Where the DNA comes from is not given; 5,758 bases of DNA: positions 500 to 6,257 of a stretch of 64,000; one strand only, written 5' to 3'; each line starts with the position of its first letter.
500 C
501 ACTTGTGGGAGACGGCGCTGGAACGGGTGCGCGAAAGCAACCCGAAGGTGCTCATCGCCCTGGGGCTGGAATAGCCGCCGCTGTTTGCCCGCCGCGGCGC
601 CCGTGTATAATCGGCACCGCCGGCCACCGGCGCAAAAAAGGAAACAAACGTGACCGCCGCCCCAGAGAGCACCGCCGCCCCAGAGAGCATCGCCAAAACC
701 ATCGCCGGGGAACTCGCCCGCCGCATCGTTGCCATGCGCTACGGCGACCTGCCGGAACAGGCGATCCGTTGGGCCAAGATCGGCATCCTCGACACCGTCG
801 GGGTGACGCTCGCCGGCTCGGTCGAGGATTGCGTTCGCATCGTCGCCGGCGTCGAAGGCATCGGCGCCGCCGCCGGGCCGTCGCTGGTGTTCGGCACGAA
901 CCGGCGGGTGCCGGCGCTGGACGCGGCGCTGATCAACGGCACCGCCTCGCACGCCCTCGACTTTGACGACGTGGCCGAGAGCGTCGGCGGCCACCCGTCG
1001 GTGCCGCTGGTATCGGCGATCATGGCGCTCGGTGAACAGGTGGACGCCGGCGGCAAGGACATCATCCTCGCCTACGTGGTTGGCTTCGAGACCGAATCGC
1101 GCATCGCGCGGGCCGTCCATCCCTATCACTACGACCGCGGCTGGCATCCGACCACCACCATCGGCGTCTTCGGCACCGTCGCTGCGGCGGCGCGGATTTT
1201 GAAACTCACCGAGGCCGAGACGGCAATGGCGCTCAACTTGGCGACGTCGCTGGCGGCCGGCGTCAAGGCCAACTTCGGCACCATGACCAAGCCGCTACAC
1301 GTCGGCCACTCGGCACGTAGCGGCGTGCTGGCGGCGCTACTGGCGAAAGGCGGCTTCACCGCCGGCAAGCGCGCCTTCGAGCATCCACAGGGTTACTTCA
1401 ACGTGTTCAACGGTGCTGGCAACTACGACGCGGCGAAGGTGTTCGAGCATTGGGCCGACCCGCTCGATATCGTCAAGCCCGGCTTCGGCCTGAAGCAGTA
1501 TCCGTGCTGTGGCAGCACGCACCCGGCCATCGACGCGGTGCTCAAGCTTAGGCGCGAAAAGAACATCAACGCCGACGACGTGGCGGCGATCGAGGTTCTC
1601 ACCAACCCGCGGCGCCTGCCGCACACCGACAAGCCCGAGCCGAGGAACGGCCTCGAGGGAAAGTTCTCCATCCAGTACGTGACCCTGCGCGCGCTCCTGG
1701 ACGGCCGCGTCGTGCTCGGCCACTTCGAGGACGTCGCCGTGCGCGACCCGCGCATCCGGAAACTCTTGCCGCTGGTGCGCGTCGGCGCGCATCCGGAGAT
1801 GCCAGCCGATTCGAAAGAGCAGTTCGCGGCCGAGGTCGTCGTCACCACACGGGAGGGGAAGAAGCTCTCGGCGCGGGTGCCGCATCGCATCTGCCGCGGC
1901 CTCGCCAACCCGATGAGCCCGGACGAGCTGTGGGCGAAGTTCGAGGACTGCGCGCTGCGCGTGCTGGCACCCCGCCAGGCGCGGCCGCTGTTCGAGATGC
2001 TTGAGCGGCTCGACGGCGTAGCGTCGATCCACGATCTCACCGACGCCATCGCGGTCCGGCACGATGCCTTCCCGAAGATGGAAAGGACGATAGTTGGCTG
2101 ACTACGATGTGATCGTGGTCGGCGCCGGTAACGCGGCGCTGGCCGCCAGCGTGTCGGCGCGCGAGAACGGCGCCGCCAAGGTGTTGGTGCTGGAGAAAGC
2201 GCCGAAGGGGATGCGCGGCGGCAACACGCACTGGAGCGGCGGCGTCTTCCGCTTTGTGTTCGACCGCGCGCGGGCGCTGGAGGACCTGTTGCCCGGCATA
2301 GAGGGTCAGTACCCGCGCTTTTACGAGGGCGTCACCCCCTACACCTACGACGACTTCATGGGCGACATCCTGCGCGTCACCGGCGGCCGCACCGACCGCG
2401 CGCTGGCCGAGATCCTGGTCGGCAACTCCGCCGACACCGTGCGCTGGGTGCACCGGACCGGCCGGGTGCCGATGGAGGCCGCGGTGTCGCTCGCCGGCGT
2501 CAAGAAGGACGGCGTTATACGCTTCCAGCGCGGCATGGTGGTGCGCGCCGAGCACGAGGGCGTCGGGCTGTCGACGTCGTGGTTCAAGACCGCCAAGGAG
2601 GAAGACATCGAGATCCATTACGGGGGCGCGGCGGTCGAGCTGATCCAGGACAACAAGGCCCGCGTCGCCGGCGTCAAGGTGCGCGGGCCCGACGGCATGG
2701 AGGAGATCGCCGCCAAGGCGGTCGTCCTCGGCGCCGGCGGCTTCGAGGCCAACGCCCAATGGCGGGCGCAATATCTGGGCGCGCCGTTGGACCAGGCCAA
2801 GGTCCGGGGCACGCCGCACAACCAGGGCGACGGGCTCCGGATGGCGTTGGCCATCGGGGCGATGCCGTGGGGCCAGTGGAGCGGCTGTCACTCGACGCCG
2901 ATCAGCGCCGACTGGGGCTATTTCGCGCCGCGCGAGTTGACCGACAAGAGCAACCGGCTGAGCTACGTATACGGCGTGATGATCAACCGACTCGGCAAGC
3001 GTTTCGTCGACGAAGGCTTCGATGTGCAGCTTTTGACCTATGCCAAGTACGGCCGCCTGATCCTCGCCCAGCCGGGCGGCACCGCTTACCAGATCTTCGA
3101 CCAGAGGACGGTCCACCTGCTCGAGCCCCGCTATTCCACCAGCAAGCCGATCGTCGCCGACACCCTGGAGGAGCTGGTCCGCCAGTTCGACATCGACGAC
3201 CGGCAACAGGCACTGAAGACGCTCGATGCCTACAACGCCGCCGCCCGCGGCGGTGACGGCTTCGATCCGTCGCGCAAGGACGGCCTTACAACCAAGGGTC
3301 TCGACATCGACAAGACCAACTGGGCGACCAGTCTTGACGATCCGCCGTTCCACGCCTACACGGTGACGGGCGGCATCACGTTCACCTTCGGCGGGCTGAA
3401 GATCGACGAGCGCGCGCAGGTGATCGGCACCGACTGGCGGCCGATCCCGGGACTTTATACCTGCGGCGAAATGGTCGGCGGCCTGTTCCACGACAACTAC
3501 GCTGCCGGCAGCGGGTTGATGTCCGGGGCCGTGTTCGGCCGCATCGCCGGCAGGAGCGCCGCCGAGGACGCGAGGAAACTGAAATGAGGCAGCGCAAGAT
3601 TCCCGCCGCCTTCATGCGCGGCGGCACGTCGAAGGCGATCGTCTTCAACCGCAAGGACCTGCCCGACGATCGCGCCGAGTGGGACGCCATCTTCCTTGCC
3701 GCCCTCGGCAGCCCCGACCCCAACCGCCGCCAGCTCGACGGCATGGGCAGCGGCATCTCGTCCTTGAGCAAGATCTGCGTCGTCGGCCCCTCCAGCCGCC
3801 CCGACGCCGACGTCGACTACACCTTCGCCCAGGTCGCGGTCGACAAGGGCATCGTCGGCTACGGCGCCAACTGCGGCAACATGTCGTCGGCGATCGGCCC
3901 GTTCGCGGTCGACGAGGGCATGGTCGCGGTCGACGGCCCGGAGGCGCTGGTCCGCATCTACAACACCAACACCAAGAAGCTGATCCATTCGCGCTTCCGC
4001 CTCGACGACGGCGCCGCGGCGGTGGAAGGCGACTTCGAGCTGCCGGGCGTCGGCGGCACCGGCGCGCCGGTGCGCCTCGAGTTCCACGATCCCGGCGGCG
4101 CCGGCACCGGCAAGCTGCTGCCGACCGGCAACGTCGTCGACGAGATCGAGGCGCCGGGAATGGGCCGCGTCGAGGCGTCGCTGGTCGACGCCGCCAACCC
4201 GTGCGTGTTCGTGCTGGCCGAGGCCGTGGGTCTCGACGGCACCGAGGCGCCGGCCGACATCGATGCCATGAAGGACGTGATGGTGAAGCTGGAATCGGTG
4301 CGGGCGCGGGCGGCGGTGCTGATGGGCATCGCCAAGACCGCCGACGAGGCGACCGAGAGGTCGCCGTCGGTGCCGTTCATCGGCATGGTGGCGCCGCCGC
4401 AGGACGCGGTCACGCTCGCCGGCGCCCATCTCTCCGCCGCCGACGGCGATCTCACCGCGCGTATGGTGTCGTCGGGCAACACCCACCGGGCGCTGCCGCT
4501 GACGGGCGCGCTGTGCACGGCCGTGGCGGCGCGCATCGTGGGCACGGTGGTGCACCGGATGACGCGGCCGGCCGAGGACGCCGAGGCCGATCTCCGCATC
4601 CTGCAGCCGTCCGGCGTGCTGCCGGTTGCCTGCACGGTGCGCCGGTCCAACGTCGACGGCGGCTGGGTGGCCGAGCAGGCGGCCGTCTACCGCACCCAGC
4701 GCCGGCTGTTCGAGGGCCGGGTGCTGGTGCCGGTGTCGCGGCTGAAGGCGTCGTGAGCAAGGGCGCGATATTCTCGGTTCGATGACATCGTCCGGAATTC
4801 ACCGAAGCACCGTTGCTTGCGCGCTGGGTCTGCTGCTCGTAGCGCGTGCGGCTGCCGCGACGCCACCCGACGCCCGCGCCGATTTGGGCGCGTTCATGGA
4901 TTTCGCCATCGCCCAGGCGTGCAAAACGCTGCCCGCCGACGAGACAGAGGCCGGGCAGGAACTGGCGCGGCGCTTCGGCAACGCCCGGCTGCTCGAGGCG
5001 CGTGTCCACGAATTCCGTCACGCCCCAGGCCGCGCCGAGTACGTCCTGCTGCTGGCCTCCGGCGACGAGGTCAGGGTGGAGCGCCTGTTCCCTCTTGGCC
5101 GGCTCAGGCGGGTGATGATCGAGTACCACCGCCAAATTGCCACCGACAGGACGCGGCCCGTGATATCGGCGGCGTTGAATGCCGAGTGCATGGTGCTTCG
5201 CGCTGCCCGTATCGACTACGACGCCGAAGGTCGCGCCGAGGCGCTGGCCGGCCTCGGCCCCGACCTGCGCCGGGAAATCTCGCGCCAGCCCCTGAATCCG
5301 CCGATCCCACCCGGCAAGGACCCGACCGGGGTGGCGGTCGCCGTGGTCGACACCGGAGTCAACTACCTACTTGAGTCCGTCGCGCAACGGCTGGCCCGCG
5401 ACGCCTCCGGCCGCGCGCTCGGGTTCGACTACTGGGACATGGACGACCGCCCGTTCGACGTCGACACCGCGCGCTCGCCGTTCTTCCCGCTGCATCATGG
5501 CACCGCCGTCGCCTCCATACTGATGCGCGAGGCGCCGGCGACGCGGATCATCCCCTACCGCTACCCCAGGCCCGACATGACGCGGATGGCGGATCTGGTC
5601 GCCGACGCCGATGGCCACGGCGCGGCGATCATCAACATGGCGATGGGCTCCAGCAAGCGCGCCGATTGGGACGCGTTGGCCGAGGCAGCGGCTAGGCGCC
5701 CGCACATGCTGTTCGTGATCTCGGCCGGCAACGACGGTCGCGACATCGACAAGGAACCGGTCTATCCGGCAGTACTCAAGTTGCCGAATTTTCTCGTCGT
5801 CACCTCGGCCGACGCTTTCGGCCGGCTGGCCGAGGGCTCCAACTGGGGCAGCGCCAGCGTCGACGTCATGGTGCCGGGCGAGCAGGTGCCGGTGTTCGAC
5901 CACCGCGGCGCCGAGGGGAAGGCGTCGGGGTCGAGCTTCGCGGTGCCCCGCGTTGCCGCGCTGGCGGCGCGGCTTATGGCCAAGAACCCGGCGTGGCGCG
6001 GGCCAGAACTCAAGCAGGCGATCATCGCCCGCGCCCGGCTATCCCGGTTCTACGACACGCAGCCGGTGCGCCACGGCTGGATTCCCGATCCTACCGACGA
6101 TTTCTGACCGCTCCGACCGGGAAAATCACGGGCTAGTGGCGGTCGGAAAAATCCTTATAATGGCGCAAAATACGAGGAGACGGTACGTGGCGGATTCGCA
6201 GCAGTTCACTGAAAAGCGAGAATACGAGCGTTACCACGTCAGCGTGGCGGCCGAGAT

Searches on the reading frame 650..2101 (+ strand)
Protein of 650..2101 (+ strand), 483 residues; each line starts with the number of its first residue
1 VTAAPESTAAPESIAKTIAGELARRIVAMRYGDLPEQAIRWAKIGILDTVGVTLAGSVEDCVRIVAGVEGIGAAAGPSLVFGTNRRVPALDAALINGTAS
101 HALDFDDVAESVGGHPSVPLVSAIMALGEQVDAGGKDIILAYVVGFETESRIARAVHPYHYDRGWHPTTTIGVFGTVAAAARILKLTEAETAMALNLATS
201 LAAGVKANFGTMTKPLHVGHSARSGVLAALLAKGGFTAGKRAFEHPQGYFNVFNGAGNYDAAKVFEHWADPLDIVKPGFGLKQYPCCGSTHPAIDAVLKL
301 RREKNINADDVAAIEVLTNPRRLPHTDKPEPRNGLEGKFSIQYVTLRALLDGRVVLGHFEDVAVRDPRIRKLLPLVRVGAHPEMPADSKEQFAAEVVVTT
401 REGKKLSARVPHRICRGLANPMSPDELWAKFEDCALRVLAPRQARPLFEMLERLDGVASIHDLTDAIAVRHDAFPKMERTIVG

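Call 34: search_protein_families(library=pfam, proteins=[window:650-2101:+], max_evalue=0.0001)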
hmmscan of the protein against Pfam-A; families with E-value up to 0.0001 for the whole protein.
window:650-2101:+ (483 aa): 2 families
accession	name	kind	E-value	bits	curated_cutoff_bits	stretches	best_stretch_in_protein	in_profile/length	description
PF03972.19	MmgE_PrpD_N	-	3e-59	200.6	32.1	1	21-258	2-240/244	MmgE/PrpD N-terminal domain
PF19305.4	MmgE_PrpD_C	-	7.5e-37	127.2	32.1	1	284-448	1-165/173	MmgE/PrpD C-terminal domain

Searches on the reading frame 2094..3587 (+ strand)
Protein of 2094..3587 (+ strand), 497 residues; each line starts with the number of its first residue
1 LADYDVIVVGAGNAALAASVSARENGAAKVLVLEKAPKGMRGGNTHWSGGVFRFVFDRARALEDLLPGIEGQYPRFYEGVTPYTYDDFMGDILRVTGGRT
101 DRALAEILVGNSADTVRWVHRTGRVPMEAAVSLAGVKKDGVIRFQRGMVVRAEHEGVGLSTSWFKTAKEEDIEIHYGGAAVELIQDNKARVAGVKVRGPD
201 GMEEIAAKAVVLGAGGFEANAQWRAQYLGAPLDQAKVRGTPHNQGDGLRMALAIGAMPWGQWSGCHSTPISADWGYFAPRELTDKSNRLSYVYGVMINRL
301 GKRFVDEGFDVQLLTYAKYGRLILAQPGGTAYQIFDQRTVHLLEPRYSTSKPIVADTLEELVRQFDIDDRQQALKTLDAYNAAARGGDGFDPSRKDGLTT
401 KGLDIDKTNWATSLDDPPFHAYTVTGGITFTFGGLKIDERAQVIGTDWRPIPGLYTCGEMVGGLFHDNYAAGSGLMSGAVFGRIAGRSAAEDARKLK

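Call 34: search_protein_families(library=pfam, proteins=[window:2094-3587:+], max_evalue=0.0001)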
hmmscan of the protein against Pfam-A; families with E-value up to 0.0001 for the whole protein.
window:2094-3587:+ (497 aa): 4 families
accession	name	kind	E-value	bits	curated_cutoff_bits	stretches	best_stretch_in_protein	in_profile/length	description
PF00890.30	FAD_binding_2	-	3.9e-38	132.2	20.4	1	5-473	1-411/414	FAD binding domain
PF03486.20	HI0933_like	-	2.2e-07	31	50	0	5-40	2-36/244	HI0933-like protein Rossmann domain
PF12831.13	FAD_oxidored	-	2e-05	24.5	27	0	5-211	1-141/416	FAD dependent oxidoreductase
PF07992.20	Pyr_redox_2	-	2.5e-05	24.3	26.1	0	4-46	1-36/291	Pyridine nucleotide-disulphide oxidoreductase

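Call 51: search_protein_families(library=ncbifam, proteins=[window:2094-3587:+], max_evalue=0.00001)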
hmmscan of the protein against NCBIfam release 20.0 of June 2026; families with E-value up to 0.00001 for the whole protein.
window:2094-3587:+ (497 aa): 33 families (the best 25 are shown)
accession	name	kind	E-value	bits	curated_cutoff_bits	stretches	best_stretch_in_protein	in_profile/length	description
NF006130.0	PRK08274.1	equivalog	6.1e-156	519.9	369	1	2-494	4-463/467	FAD-dependent tricarballylate dehydrogenase TcuA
TIGR02485.1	CobZ_N-term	equivalog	2.2e-74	250.8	372.55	1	5-495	3-437/437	FAD-dependent tricarballylate dehydrogenase TcuA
TIGR01813.1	flavo_cyto_c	subfamily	7.2e-54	183.2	285.45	1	5-486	1-443/444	flavocytochrome c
NF005064.0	PRK06481.1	equivalog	4.2e-41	141.2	542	1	3-494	61-504/506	flavocytochrome c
NF009478.0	PRK12844.1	equivalog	1.9e-38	132.2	789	2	145-494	196-553/559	3-ketosteroid-delta-1-dehydrogenase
NF005510.0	PRK07121.1-3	subfamily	2.6e-38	132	481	1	167-493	190-490/492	FAD-binding protein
NF004789.0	PRK06134.1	subfamily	7.6e-38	130.4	747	3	355-491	429-569/581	FAD-dependent oxidoreductase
NF009476.0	PRK12839.1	equivalog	3.3e-32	111.4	940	2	155-492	212-567/572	FAD-dependent oxidoreductase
NF005511.0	PRK07121.1-4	equivalog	1.7e-30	106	466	1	206-495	267-545/553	FAD-binding protein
NF005508.0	PRK07121.1-1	equivalog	4.2e-30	104.8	537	1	164-494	183-495/497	FAD-binding protein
NF053717.1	VnlPnlRedVprA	equivalog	9e-30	103.9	600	3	355-494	355-479/481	vinyl phenol reductase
NF053676.1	4oxCHCAChcC1Cy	equivalog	1.4e-29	102.9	1000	1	156-475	186-512/528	4-oxocyclohexanecarboxylate 2-dehydrogenase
NF005509.0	PRK07121.1-2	subfamily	1.4e-28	99.8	630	1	129-493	194-525/527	FAD-binding protein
NF005882.1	PRK07843.1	equivalog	3.1e-28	98.5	788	1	156-486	201-544/547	3-oxosteroid 1-dehydrogenase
NF009473.0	PRK12835.1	subfamily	1.1e-27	96.7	837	2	355-494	430-571/585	FAD-binding protein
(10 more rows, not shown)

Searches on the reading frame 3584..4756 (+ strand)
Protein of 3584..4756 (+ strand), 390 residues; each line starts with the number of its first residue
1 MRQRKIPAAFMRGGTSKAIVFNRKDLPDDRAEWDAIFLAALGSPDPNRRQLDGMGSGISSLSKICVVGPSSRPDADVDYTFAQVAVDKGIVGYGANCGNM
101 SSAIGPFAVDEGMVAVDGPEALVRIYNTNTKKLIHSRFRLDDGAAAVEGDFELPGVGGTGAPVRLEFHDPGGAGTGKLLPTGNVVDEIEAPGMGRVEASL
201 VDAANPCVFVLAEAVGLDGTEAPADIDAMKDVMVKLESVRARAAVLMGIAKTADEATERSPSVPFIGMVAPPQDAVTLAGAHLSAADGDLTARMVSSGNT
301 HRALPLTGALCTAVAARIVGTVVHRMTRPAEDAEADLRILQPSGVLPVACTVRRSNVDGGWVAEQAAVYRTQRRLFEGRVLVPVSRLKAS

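Call 34: search_protein_families(library=pfam, proteins=[window:3584-4756:+], max_evalue=0.0001)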
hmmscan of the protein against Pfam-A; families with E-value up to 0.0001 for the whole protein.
window:3584-4756:+ (390 aa): 1 family
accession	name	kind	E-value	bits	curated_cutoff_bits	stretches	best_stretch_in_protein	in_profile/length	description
PF04303.18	PrpF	-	4.7e-112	375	27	1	3-383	1-371/371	PrpF protein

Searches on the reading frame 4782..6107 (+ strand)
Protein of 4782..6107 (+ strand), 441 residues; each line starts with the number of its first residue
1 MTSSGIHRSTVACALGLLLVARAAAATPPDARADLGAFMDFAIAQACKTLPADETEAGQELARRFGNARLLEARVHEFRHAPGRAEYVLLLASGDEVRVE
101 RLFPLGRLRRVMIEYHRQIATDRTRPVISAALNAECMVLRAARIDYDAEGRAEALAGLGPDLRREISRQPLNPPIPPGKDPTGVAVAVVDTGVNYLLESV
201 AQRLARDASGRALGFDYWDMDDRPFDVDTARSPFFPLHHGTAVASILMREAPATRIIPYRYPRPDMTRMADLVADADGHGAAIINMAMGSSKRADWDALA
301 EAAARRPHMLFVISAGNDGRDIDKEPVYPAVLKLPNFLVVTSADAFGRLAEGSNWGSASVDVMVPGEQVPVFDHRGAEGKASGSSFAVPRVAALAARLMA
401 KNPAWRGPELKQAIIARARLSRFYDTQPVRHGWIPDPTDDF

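Call 34: search_protein_families(library=pfam, proteins=[window:4782-6107:+], max_evalue=0.0001)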
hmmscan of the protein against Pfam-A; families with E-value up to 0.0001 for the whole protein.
window:4782-6107:+ (441 aa): 1 family
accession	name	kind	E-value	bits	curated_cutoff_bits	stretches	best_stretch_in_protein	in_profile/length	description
PF00082.27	Peptidase_S8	-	1.5e-26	93.8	21.8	1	182-418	2-273/288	Subtilase family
